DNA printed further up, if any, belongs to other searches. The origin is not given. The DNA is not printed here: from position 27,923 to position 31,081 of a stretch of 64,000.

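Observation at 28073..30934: Unusual 953-aa fusion: di-heme cytochrome c peroxidase + FG-GAP/VCBS beta-propeller repeats + ASPIC/UnbV domain in one secreted lipoprotein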

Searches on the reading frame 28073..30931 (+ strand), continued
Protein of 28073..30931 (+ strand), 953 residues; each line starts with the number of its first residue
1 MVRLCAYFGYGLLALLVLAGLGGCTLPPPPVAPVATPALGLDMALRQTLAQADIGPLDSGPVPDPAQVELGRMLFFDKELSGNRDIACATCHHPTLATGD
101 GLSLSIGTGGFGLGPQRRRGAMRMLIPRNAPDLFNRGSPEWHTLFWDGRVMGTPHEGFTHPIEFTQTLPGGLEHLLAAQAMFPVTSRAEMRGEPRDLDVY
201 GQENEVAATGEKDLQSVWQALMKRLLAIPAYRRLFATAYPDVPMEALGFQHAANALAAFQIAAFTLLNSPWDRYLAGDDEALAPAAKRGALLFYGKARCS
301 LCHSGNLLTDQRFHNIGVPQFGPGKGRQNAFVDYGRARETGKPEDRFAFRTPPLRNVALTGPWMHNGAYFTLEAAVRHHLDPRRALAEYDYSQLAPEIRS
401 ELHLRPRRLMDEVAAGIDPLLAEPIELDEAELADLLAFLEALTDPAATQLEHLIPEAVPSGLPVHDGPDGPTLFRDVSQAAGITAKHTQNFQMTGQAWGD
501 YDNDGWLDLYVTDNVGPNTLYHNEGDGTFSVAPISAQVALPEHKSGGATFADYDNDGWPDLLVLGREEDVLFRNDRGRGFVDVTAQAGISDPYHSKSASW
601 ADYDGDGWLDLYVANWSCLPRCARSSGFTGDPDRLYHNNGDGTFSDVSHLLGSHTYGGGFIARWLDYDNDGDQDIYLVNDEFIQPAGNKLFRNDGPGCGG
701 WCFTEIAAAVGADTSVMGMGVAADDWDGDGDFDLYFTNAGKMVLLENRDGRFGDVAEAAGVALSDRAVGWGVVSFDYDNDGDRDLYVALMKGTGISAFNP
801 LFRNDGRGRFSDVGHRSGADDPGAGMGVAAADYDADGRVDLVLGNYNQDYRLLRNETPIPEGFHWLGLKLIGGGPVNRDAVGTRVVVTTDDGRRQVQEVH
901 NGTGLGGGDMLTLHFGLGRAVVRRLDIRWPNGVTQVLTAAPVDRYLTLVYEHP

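Call 5: find_homologous_proteins(query=window:28073-30931:+, max_evalue=1e-10)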
Query window:28073-30931:+ (953 aa): 885 proteins with E <= 1e-10 among 8000 candidates; the best 120 are listed.
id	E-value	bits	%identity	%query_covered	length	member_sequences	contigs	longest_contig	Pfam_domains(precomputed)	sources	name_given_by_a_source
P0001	0.0e+0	1944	89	96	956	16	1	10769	PF01839.30,PF13517.13,PF03150.20,PF07593.19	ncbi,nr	ncbi:MAG: FG-GAP-like repeat-containing protein [Caldilineales bacterium]|nr:FG-GAP-like repeat-cont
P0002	0.0e+0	1491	69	96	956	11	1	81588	PF01839.30,PF13517.13,PF03150.20,PF07593.19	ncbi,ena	-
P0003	0.0e+0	1456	68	96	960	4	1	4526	PF01839.30,PF13517.13,PF03150.20,PF07593.19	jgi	jgi:cytochrome c peroxidase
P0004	0.0e+0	1450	66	99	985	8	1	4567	PF01839.30,PF13517.13,PF03150.20,PF07593.19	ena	-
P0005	0.0e+0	1447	67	97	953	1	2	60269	PF01839.30,PF13517.13,PF03150.20,PF07593.19,PF00034.27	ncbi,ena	-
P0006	0.0e+0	1438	67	96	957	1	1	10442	PF01839.30,PF13517.13,PF03150.20,PF07593.19,PF00034.27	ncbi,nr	ncbi:MAG TPA: FG-GAP-like repeat-containing protein [Anaerolineae bacterium]|nr:FG-GAP-like repeat-c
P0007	0.0e+0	1434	65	100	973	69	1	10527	PF01839.30,PF13517.13,PF03150.20,PF07593.19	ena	-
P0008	0.0e+0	1432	67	96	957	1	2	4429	PF01839.30,PF13517.13,PF03150.20,PF07593.19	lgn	-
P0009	0.0e+0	1432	66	98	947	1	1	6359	PF01839.30,PF13517.13,PF03150.20,PF07593.19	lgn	-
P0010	0.0e+0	1429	66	97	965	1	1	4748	PF01839.30,PF13517.13,PF03150.20,PF07593.19,PF00034.27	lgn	-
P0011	0.0e+0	1428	68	94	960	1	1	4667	PF01839.30,PF13517.13,PF03150.20,PF07593.19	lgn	-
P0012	0.0e+0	1426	67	97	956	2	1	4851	PF01839.30,PF13517.13,PF03150.20,PF07593.19,PF00034.27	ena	-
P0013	0.0e+0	1422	66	99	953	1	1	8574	PF01839.30,PF13517.13,PF03150.20,PF07593.19,PF00034.27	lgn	-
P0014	0.0e+0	1419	67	97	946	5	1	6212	PF01839.30,PF13517.13,PF03150.20,PF07593.19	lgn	-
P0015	0.0e+0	1415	66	98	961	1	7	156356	PF01839.30,PF13517.13,PF03150.20,PF07593.19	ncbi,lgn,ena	-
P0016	0.0e+0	1414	68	93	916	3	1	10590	PF01839.30,PF13517.13,PF03150.20,PF07593.19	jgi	jgi:cytochrome c peroxidase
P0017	0.0e+0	1413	65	98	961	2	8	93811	PF01839.30,PF13517.13,PF03150.20,PF07593.19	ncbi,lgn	-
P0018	0.0e+0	1411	66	97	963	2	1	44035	PF01839.30,PF13517.13,PF03150.20,PF07593.19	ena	-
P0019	0.0e+0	1399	66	96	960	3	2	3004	PF01839.30,PF13517.13,PF03150.20,PF07593.19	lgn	-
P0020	0.0e+0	1399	66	96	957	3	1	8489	PF01839.30,PF13517.13,PF03150.20,PF07593.19,PF00034.27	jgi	jgi:cytochrome c peroxidase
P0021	0.0e+0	1378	66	94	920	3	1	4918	PF01839.30,PF13517.13,PF03150.20,PF07593.19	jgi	jgi:cytochrome c peroxidase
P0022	0.0e+0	1368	66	94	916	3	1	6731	PF01839.30,PF13517.13,PF03150.20,PF07593.19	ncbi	ncbi:MAG: FG-GAP-like repeat-containing protein [Caldilineales bacterium]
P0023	0.0e+0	1351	65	95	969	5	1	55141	PF01839.30,PF13517.13,PF03150.20,PF07593.19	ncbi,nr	ncbi:MAG: FG-GAP-like repeat-containing protein [Anaerolineae bacterium]|nr:FG-GAP-like repeat-conta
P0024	0.0e+0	1316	64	96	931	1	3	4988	PF01839.30,PF13517.13,PF03150.20,PF07593.19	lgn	-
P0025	0.0e+0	1311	62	99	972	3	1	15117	PF01839.30,PF13517.13,PF03150.20,PF07593.19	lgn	-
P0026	0.0e+0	1296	61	95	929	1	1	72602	PF01839.30,PF13517.13,PF03150.20,PF07593.19,PF00034.27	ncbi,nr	ncbi:MAG: FG-GAP-like repeat-containing protein [Chloroflexota bacterium]|nr:FG-GAP-like repeat-cont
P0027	0.0e+0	1294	63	94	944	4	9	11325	PF01839.30,PF13517.13,PF03150.20,PF07593.19,PF00034.27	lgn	-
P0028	0.0e+0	1292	62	97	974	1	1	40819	PF01839.30,PF13517.13,PF03150.20,PF07593.19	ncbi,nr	ncbi:MAG: VCBS repeat-containing protein [Caldilineales bacterium]|nr:VCBS repeat-containing protein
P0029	0.0e+0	1241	70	81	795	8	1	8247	PF01839.30,PF13517.13,PF03150.20,PF07593.19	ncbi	-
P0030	0.0e+0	1229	58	100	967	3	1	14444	PF01839.30,PF13517.13,PF03150.20,PF07593.19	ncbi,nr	ncbi:MAG TPA: hypothetical protein G4N94_10325 [Caldilineae bacterium]|nr:hypothetical protein [Cald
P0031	0.0e+0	1110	57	51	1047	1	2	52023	PF01839.30,PF13517.13,PF03150.20,PF07593.19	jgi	jgi:cytochrome c peroxidase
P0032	0.0e+0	1106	59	50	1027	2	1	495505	PF01839.30,PF13517.13,PF03150.20,PF07593.19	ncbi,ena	-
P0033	0.0e+0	1097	62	45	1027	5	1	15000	PF01839.30,PF13517.13,PF03150.20,PF07593.19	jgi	jgi:cytochrome c peroxidase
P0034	0.0e+0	1091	58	50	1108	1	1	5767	PF01839.30,PF13517.13,PF03150.20,PF07593.19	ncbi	-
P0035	0.0e+0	1088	56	50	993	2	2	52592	PF01839.30,PF13517.13,PF03150.20,PF07593.19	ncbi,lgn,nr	ncbi:MAG TPA: FG-GAP-like repeat-containing protein [Anaerolineales bacterium]|nr:FG-GAP-like repeat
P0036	0.0e+0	1085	57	49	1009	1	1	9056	PF01839.30,PF13517.13,PF03150.20,PF07593.19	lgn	-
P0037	0.0e+0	1082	57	51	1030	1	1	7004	PF01839.30,PF13517.13,PF03150.20,PF07593.19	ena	-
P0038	0.0e+0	1082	58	50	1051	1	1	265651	PF01839.30,PF13517.13,PF03150.20,PF07593.19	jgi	jgi:cytochrome c peroxidase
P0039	0.0e+0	1078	56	50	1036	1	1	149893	PF01839.30,PF13517.13,PF03150.20,PF07593.19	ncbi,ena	-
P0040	0.0e+0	1078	60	50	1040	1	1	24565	PF01839.30,PF13517.13,PF03150.20,PF07593.19,PF00034.27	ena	-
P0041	0.0e+0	1076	58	50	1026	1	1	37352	PF01839.30,PF13517.13,PF03150.20,PF07593.19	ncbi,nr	ncbi:MAG: VCBS repeat-containing protein [Chloroflexi bacterium]|nr:VCBS repeat-containing protein [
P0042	0.0e+0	1076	55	50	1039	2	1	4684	PF01839.30,PF13517.13,PF03150.20,PF07593.19,PF00034.27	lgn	-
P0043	0.0e+0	1076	59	51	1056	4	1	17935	PF01839.30,PF13517.13,PF03150.20,PF07593.19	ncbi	-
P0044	0.0e+0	1076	59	50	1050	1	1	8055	PF01839.30,PF13517.13,PF03150.20,PF07593.19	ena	-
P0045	0.0e+0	1076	56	52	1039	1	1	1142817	PF01839.30,PF13517.13,PF03150.20,PF07593.19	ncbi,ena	-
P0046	0.0e+0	1075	58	49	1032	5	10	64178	PF01839.30,PF13517.13,PF03150.20,PF07593.19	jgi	jgi:cytochrome c peroxidase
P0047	0.0e+0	1075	58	50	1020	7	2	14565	PF01839.30,PF13517.13,PF03150.20,PF07593.19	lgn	-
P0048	0.0e+0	1075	57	51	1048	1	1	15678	PF01839.30,PF13517.13,PF03150.20,PF07593.19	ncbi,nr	ncbi:MAG: FG-GAP-like repeat-containing protein [Anaerolineales bacterium]|nr:FG-GAP-like repeat-con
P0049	0.0e+0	1074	60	50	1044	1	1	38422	PF01839.30,PF13517.13,PF03150.20,PF07593.19,PF00034.27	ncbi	-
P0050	0.0e+0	1073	56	53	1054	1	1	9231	PF01839.30,PF13517.13,PF03150.20,PF07593.19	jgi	jgi:cytochrome c peroxidase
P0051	0.0e+0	1073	57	51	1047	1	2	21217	PF01839.30,PF13517.13,PF03150.20,PF07593.19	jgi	jgi:cytochrome c peroxidase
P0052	0.0e+0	1073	54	51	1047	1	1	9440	PF01839.30,PF13517.13,PF03150.20,PF07593.19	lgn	-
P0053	0.0e+0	1072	55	50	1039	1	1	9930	PF01839.30,PF13517.13,PF03150.20,PF07593.19,PF00034.27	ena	-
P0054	0.0e+0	1072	56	51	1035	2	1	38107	PF01839.30,PF13517.13,PF03150.20,PF07593.19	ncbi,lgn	-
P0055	0.0e+0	1072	55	51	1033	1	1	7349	PF01839.30,PF13517.13,PF03150.20,PF07593.19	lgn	-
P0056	0.0e+0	1071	58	51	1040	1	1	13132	PF01839.30,PF13517.13,PF03150.20,PF07593.19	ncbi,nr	ncbi:MAG: VCBS repeat-containing protein [Anaerolineales bacterium]|nr:VCBS repeat-containing protei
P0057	0.0e+0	1071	56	50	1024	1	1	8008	PF01839.30,PF13517.13,PF03150.20,PF07593.19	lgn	-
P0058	0.0e+0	1070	58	50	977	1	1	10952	PF01839.30,PF13517.13,PF03150.20,PF07593.19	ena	-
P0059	0.0e+0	1069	59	52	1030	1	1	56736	PF01839.30,PF13517.13,PF03150.20,PF07593.19,PF00034.27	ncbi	ncbi:MAG: FG-GAP-like repeat-containing protein [Chloroflexota bacterium]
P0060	0.0e+0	1068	58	50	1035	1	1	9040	PF01839.30,PF13517.13,PF03150.20,PF07593.19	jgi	jgi:cytochrome c peroxidase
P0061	0.0e+0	1068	55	50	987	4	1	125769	PF01839.30,PF13517.13,PF03150.20,PF07593.19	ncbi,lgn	ncbi:MAG: FG-GAP-like repeat-containing protein [Chloroflexota bacterium]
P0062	0.0e+0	1067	60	50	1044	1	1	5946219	PF01839.30,PF13517.13,PF03150.20,PF07593.19,PF00034.27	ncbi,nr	ncbi:MAG: VCBS repeat-containing protein [Anaerolineaceae bacterium]|nr:VCBS repeat-containing prote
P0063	0.0e+0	1067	57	51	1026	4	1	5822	PF01839.30,PF13517.13,PF03150.20,PF07593.19,PF00034.27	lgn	-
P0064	0.0e+0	1067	56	50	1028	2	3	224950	PF01839.30,PF13517.13,PF03150.20,PF07593.19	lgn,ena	-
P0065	0.0e+0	1066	55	50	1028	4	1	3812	PF01839.30,PF13517.13,PF03150.20,PF07593.19,PF00034.27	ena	-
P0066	0.0e+0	1066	58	51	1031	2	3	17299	PF01839.30,PF13517.13,PF03150.20,PF07593.19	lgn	-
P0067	0.0e+0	1066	54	51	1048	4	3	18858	PF01839.30,PF13517.13,PF03150.20,PF07593.19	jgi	jgi:cytochrome c peroxidase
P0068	0.0e+0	1066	56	55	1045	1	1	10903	PF01839.30,PF13517.13,PF03150.20,PF07593.19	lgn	-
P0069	0.0e+0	1066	54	51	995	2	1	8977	PF01839.30,PF13517.13,PF03150.20,PF07593.19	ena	-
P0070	0.0e+0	1065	54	52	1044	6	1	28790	PF01839.30,PF13517.13,PF03150.20,PF07593.19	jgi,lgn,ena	jgi:cytochrome c peroxidase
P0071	0.0e+0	1064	60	50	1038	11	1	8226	PF01839.30,PF13517.13,PF03150.20,PF07593.19,PF00034.27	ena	-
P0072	0.0e+0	1064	58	51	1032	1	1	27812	PF01839.30,PF13517.13,PF03150.20,PF07593.19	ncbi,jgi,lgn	-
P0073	0.0e+0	1062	54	53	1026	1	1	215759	PF01839.30,PF13517.13,PF03150.20,PF07593.19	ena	-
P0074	0.0e+0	1062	57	50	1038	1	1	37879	PF01839.30,PF13517.13,PF03150.20,PF07593.19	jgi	jgi:cytochrome c peroxidase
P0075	0.0e+0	1062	55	50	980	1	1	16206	PF01839.30,PF13517.13,PF03150.20,PF07593.19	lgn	-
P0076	0.0e+0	1062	57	49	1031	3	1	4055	PF01839.30,PF13517.13,PF03150.20,PF07593.19,PF00034.27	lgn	-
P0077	0.0e+0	1062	55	50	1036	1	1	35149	PF01839.30,PF13517.13,PF03150.20,PF07593.19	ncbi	ncbi:MAG: FG-GAP-like repeat-containing protein [Chloroflexota bacterium]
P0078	0.0e+0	1061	56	51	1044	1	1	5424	PF01839.30,PF13517.13,PF03150.20,PF07593.19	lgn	-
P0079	0.0e+0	1061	59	50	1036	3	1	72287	PF01839.30,PF13517.13,PF03150.20,PF07593.19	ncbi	-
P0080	0.0e+0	1061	56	50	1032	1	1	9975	PF01839.30,PF13517.13,PF03150.20,PF07593.19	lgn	-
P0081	0.0e+0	1060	57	50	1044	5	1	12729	PF01839.30,PF13517.13,PF03150.20,PF07593.19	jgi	-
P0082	0.0e+0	1060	57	50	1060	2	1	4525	PF01839.30,PF13517.13,PF03150.20,PF07593.19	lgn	-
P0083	0.0e+0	1060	60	50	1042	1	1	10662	PF01839.30,PF13517.13,PF03150.20,PF07593.19,PF00034.27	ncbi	-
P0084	0.0e+0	1059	57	51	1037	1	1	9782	PF01839.30,PF13517.13,PF03150.20,PF07593.19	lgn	-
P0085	0.0e+0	1059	57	50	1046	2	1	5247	PF01839.30,PF13517.13,PF03150.20,PF07593.19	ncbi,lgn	-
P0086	0.0e+0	1059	55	50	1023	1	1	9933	PF01839.30,PF13517.13,PF03150.20,PF07593.19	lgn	-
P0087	0.0e+0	1058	57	50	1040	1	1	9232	PF01839.30,PF13517.13,PF03150.20,PF07593.19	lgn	-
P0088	0.0e+0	1058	55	50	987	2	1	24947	PF01839.30,PF13517.13,PF03150.20,PF07593.19,PF00034.27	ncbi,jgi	ncbi:MAG: VCBS repeat-containing protein [Chloroflexota bacterium]|jgi:cytochrome c peroxidase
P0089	0.0e+0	1058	55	50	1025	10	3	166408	PF01839.30,PF13517.13,PF03150.20,PF07593.19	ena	-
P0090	0.0e+0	1057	60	50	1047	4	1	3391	PF01839.30,PF13517.13,PF03150.20,PF07593.19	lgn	-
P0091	0.0e+0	1056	56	50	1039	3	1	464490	PF01839.30,PF13517.13,PF03150.20,PF07593.19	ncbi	-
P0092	0.0e+0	1056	55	50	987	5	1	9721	PF01839.30,PF13517.13,PF03150.20,PF07593.19,PF00034.27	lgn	-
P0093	0.0e+0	1055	56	50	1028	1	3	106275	PF01839.30,PF13517.13,PF03150.20,PF07593.19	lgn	-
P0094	0.0e+0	1055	55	53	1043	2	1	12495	PF01839.30,PF13517.13,PF03150.20,PF07593.19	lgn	-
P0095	0.0e+0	1055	55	51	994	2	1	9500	PF01839.30,PF13517.13,PF03150.20,PF07593.19,PF00034.27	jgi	jgi:cytochrome c peroxidase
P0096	0.0e+0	1054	57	50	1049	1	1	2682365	PF01839.30,PF13517.13,PF03150.20,PF07593.19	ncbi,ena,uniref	ncbi:FG-GAP-like repeat-containing protein [Candidatus Leptofilum sp.]|uniref:FG-GAP-like repeat-con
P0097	0.0e+0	1054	54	51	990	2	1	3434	PF01839.30,PF13517.13,PF03150.20,PF07593.19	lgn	-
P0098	0.0e+0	1054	57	50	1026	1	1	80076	PF01839.30,PF13517.13,PF03150.20,PF07593.19,PF00034.27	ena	-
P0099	0.0e+0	1054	59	50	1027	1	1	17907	PF01839.30,PF13517.13,PF03150.20,PF07593.19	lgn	-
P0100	0.0e+0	1053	55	50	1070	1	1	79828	PF01839.30,PF13517.13,PF03150.20,PF07593.19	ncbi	-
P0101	0.0e+0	1053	56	54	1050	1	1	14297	PF01839.30,PF13517.13,PF03150.20,PF07593.19,PF00034.27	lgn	-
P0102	0.0e+0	1052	56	50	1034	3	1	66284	PF01839.30,PF13517.13,PF03150.20,PF07593.19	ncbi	ncbi:MAG: FG-GAP-like repeat-containing protein [Chloroflexota bacterium]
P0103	0.0e+0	1051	54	52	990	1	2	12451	PF01839.30,PF13517.13,PF03150.20,PF07593.19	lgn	-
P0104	0.0e+0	1050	56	50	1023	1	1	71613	PF01839.30,PF13517.13,PF03150.20,PF07593.19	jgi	jgi:cytochrome c peroxidase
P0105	0.0e+0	1050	55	50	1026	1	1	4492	PF01839.30,PF13517.13,PF03150.20,PF07593.19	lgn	-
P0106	0.0e+0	1049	54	51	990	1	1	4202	PF01839.30,PF13517.13,PF03150.20,PF07593.19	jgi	jgi:cytochrome c peroxidase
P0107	0.0e+0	1049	57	50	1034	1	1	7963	PF01839.30,PF13517.13,PF03150.20,PF07593.19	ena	-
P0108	0.0e+0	1048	56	50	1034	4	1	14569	PF01839.30,PF13517.13,PF03150.20,PF07593.19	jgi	-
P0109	0.0e+0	1048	58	50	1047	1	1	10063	PF01839.30,PF13517.13,PF03150.20,PF07593.19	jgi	jgi:cytochrome c peroxidase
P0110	0.0e+0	1048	56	50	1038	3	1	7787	PF01839.30,PF13517.13,PF03150.20,PF07593.19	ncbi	-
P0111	0.0e+0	1047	54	51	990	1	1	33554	PF01839.30,PF13517.13,PF03150.20,PF07593.19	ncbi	-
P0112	0.0e+0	1047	60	50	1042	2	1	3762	PF01839.30,PF13517.13,PF03150.20,PF07593.19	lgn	-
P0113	0.0e+0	1046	54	52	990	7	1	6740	PF01839.30,PF13517.13,PF03150.20,PF07593.19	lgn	-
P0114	0.0e+0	1046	58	50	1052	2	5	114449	PF01839.30,PF13517.13,PF03150.20,PF07593.19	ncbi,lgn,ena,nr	ncbi:MAG: hypothetical protein CL608_15500 [Anaerolineaceae bacterium]|nr:hypothetical protein [Anae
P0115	0.0e+0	1045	54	50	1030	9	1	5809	PF13517.13,PF03150.20,PF07593.19,PF00034.27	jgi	-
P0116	0.0e+0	1045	55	50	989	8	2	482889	PF01839.30,PF13517.13,PF03150.20,PF07593.19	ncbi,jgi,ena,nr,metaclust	ncbi:MAG: VCBS repeat-containing protein [Chloroflexi bacterium]|nr:VCBS repeat-containing protein [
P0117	0.0e+0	1045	54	50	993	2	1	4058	PF01839.30,PF13517.13,PF03150.20,PF07593.19,PF00034.27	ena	-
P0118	0.0e+0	1045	55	52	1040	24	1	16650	PF01839.30,PF13517.13,PF03150.20,PF07593.19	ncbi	ncbi:MAG: FG-GAP-like repeat-containing protein [Candidatus Promineifilaceae bacterium]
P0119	0.0e+0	1045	55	50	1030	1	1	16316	PF01839.30,PF13517.13,PF03150.20,PF07593.19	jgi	-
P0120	0.0e+0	1044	57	50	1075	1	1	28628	PF01839.30,PF13517.13,PF03150.20,PF07593.19,PF00034.27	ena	-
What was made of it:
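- Family size and taxa: call 5.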
